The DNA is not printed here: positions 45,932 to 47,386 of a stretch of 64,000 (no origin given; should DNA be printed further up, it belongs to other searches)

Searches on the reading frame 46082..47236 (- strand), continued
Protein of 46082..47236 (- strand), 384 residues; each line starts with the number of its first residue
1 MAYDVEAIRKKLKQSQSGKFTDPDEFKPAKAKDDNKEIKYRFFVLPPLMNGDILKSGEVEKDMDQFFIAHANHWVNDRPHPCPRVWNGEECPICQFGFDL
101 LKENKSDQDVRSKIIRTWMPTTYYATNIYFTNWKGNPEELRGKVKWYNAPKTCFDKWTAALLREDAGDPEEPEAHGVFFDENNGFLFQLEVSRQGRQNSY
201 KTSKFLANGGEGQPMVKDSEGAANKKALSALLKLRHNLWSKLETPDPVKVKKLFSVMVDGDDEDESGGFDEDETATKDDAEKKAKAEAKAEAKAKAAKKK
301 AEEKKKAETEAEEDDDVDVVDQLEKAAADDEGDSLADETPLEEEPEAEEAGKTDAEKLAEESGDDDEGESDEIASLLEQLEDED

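Call 53: find_encoding_contigs(protein=P0025, flank=1500, max_places=2)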
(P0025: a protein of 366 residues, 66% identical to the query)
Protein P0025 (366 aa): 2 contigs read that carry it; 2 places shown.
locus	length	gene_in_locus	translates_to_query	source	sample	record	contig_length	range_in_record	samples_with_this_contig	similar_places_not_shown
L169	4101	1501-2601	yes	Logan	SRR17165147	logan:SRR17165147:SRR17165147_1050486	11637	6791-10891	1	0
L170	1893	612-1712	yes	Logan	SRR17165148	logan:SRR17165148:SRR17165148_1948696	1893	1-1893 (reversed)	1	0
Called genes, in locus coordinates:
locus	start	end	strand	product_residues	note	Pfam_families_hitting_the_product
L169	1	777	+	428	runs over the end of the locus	PF00476:DNA_pol_A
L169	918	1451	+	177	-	PF11056:UvsY (weak)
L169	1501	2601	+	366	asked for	PF08804:gp32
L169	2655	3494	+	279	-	PF02739:5_3_exonuc_N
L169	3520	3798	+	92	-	-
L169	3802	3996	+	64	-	-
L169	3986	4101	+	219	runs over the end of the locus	PF24608:PDDEXK_15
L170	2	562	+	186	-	?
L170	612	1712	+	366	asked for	PF08804:gp32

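Call 54: find_encoding_contigs(protein=P0033, flank=1500, max_places=2)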
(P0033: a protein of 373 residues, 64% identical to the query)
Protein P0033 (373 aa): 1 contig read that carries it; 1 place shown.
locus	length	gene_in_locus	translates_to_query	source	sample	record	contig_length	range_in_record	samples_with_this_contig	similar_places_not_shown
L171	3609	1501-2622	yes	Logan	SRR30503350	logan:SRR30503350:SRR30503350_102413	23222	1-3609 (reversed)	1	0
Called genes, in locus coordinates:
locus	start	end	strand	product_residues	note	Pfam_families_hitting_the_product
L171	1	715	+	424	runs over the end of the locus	PF00476:DNA_pol_A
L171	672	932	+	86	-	-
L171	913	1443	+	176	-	-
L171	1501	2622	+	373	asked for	PF08804:gp32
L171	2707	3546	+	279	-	PF02739:5_3_exonuc_N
